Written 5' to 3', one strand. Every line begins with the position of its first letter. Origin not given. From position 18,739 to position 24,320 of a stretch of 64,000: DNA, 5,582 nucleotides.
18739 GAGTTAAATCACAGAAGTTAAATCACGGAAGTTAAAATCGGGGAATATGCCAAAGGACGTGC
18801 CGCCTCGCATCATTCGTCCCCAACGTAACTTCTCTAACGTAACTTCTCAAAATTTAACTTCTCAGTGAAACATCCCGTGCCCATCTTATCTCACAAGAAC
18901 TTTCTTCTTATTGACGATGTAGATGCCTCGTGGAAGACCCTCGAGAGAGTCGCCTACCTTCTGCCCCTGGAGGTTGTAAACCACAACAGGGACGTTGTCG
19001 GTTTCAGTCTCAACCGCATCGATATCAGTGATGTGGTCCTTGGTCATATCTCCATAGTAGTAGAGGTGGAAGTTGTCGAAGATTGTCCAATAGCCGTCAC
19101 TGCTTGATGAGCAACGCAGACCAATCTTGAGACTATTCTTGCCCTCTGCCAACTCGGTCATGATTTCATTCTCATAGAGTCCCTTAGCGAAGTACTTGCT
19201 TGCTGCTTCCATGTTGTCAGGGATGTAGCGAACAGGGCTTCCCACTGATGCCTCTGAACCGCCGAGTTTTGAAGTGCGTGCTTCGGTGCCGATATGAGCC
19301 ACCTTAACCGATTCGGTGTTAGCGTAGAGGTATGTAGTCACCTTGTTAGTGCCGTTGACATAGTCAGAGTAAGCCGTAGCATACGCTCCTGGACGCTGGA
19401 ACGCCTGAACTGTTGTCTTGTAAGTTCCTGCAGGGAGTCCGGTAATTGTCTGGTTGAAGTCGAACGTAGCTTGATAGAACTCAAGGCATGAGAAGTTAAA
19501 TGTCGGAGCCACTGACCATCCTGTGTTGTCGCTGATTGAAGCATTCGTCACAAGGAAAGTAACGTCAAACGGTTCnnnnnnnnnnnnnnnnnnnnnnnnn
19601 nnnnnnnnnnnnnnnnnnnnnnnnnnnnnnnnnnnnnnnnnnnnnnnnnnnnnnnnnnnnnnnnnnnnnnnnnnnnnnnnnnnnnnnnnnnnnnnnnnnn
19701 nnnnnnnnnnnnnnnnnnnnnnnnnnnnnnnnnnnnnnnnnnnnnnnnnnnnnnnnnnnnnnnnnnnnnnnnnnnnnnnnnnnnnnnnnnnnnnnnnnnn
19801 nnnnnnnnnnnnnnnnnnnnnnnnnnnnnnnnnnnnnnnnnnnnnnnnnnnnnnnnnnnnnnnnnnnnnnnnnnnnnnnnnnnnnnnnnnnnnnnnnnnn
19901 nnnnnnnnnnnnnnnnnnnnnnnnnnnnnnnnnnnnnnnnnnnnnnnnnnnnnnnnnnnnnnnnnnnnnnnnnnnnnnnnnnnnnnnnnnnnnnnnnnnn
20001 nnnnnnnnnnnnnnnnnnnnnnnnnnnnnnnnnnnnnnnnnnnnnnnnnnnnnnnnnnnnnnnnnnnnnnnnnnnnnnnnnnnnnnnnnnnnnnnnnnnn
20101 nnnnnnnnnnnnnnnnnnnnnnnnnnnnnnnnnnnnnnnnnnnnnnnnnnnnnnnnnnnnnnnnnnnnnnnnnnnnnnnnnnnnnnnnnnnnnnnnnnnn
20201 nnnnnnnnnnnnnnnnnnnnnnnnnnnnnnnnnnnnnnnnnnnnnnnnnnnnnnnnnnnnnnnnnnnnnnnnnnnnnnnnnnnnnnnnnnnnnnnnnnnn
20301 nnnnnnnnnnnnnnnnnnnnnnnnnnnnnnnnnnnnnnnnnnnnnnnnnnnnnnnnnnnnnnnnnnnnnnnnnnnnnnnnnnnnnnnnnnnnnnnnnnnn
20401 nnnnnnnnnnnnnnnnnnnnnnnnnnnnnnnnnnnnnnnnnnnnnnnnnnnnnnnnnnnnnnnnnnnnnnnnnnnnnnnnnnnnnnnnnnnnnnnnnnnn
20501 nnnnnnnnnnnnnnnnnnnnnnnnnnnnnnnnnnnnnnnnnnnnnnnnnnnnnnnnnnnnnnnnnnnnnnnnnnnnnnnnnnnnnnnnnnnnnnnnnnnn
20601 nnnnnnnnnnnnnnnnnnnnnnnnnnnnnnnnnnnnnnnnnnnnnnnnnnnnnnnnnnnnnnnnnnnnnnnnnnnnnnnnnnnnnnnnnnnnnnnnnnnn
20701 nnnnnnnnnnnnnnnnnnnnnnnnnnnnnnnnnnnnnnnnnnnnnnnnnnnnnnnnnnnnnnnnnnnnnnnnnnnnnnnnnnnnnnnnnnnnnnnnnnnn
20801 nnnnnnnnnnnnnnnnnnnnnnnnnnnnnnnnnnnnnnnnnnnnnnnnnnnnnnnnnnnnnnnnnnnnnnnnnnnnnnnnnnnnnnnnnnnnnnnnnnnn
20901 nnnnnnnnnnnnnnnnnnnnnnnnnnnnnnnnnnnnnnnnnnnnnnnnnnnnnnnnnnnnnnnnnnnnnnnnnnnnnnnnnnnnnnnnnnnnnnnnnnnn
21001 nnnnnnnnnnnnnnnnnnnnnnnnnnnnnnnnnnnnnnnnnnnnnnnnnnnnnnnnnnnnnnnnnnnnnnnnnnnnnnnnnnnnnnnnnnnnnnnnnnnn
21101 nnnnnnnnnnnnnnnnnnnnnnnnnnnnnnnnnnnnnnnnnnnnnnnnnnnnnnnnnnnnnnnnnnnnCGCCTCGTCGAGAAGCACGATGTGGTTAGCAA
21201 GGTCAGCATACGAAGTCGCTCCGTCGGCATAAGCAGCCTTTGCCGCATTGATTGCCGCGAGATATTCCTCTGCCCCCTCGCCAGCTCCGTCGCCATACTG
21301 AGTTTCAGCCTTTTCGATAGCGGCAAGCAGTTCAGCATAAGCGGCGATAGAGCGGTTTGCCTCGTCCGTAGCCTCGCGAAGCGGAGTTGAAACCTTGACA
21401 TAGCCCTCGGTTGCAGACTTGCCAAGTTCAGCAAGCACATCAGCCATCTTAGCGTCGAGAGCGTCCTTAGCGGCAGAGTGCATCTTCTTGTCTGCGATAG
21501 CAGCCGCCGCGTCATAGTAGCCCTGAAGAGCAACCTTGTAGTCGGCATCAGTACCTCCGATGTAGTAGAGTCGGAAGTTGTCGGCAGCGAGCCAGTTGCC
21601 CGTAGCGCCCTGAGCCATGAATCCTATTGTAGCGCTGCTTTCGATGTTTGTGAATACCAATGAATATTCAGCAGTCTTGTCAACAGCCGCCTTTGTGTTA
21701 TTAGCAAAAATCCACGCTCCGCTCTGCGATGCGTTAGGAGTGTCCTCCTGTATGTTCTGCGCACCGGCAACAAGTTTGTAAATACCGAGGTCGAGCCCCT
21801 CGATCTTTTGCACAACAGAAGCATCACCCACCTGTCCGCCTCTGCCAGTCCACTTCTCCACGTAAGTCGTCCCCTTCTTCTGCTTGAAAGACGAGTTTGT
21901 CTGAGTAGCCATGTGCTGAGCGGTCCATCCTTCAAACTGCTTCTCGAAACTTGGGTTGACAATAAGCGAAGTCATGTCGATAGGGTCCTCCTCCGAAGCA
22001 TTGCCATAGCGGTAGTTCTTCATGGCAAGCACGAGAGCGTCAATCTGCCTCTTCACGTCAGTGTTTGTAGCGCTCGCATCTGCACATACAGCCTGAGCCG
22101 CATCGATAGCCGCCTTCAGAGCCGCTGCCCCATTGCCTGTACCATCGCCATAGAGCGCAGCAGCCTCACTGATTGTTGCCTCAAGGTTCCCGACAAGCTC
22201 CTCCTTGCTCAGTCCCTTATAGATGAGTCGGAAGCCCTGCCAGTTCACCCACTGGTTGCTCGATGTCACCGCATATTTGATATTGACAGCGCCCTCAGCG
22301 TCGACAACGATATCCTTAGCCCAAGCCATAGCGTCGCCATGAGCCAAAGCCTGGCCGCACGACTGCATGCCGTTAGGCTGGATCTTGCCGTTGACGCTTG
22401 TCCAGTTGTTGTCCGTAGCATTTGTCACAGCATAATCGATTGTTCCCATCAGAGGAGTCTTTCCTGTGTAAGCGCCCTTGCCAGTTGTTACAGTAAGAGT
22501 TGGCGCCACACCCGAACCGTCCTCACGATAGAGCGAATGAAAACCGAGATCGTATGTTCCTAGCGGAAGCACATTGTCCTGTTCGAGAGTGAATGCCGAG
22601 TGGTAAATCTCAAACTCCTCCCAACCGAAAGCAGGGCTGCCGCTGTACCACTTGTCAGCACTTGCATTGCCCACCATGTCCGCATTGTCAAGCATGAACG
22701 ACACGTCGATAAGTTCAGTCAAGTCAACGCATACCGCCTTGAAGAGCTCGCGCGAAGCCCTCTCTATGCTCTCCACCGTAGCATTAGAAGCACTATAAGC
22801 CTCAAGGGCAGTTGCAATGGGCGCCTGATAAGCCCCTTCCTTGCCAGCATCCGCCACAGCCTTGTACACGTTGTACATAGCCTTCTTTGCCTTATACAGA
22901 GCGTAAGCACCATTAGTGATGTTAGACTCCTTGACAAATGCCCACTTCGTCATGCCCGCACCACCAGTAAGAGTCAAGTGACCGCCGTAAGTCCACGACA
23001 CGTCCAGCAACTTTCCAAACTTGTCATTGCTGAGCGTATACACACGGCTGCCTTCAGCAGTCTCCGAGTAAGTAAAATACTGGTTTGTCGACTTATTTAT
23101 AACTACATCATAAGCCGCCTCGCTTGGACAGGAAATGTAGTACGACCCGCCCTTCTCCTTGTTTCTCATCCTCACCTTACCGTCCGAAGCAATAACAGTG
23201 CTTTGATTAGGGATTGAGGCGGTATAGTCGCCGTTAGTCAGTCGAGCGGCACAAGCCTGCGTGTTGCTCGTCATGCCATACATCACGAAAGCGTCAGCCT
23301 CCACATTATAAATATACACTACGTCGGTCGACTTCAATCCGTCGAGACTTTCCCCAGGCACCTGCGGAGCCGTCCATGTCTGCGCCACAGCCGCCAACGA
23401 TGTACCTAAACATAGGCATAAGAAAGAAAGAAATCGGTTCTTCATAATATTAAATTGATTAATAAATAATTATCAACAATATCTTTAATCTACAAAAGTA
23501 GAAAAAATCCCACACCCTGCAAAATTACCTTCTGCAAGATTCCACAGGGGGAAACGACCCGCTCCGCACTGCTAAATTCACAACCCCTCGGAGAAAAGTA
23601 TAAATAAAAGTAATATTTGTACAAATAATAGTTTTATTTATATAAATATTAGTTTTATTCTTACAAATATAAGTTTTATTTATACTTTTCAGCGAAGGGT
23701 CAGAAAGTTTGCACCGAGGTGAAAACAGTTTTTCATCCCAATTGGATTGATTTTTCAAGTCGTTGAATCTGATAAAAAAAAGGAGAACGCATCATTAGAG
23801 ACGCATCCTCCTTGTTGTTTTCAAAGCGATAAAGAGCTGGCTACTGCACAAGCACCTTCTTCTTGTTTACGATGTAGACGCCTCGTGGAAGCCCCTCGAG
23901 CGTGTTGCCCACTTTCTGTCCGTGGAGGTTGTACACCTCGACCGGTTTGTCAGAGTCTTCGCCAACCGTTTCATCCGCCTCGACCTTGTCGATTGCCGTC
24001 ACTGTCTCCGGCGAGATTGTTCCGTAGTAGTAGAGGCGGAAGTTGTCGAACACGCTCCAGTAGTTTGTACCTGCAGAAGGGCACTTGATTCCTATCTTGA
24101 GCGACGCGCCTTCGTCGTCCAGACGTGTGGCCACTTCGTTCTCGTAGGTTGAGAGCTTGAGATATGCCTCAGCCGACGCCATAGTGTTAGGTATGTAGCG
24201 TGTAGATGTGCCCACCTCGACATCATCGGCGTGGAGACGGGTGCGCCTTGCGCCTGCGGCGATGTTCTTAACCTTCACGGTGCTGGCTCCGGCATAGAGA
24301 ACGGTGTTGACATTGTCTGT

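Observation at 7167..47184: SusC/SusD-less, T9SS-exported fucose / L-galactose glycan-harvesting locus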

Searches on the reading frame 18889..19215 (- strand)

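Call 7: search_protein_families(library=ncbifam, proteins=[window:18889-19215:-], max_evalue=10)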
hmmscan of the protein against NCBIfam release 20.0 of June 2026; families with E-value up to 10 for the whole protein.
seq(109 aa): 1 family
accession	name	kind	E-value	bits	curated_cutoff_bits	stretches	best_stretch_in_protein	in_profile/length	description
TIGR04183.1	Por_Secre_tail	domain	0.0056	16.6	23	1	69-102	15-57/72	T9SS type A sorting domain-containing protein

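Call 8: search_protein_families(library=pfam, proteins=[window:18889-19215:-], max_evalue=10)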
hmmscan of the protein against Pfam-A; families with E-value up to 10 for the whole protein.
seq(109 aa): 1 family
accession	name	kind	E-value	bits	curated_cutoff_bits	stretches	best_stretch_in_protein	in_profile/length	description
PF18962.6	Por_Secre_tail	-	0.098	13.4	27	1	65-102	12-61/75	Secretion system C-terminal sorting domain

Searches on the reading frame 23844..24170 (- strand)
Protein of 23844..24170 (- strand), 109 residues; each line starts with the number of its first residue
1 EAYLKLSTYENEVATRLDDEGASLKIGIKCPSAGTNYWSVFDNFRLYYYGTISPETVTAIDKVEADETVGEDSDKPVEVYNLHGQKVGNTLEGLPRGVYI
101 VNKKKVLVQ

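Call 7: search_protein_families(library=ncbifam, proteins=[window:23844-24170:-], max_evalue=10)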
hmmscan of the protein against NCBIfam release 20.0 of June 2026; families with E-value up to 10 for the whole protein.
seq(109 aa): 1 family
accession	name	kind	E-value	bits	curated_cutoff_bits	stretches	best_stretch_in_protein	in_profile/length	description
TIGR04183.1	Por_Secre_tail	domain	0.017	15.1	23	1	70-102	16-57/72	T9SS type A sorting domain-containing protein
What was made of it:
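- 23841..28511 (-): BIG3 (about 1556 aa from the ATG). It is a paralogue of BIG2 (~46% identity) with HEMNH (nt 25677-25691) and a compact CTD-like tail (nt 23844-23987). TIGR04183 gives 15.1 bits, below threshold (call 7).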

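Call 8: search_protein_families(library=pfam, proteins=[window:23844-24170:-], max_evalue=10)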
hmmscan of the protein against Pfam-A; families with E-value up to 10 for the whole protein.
seq(109 aa): 0 families
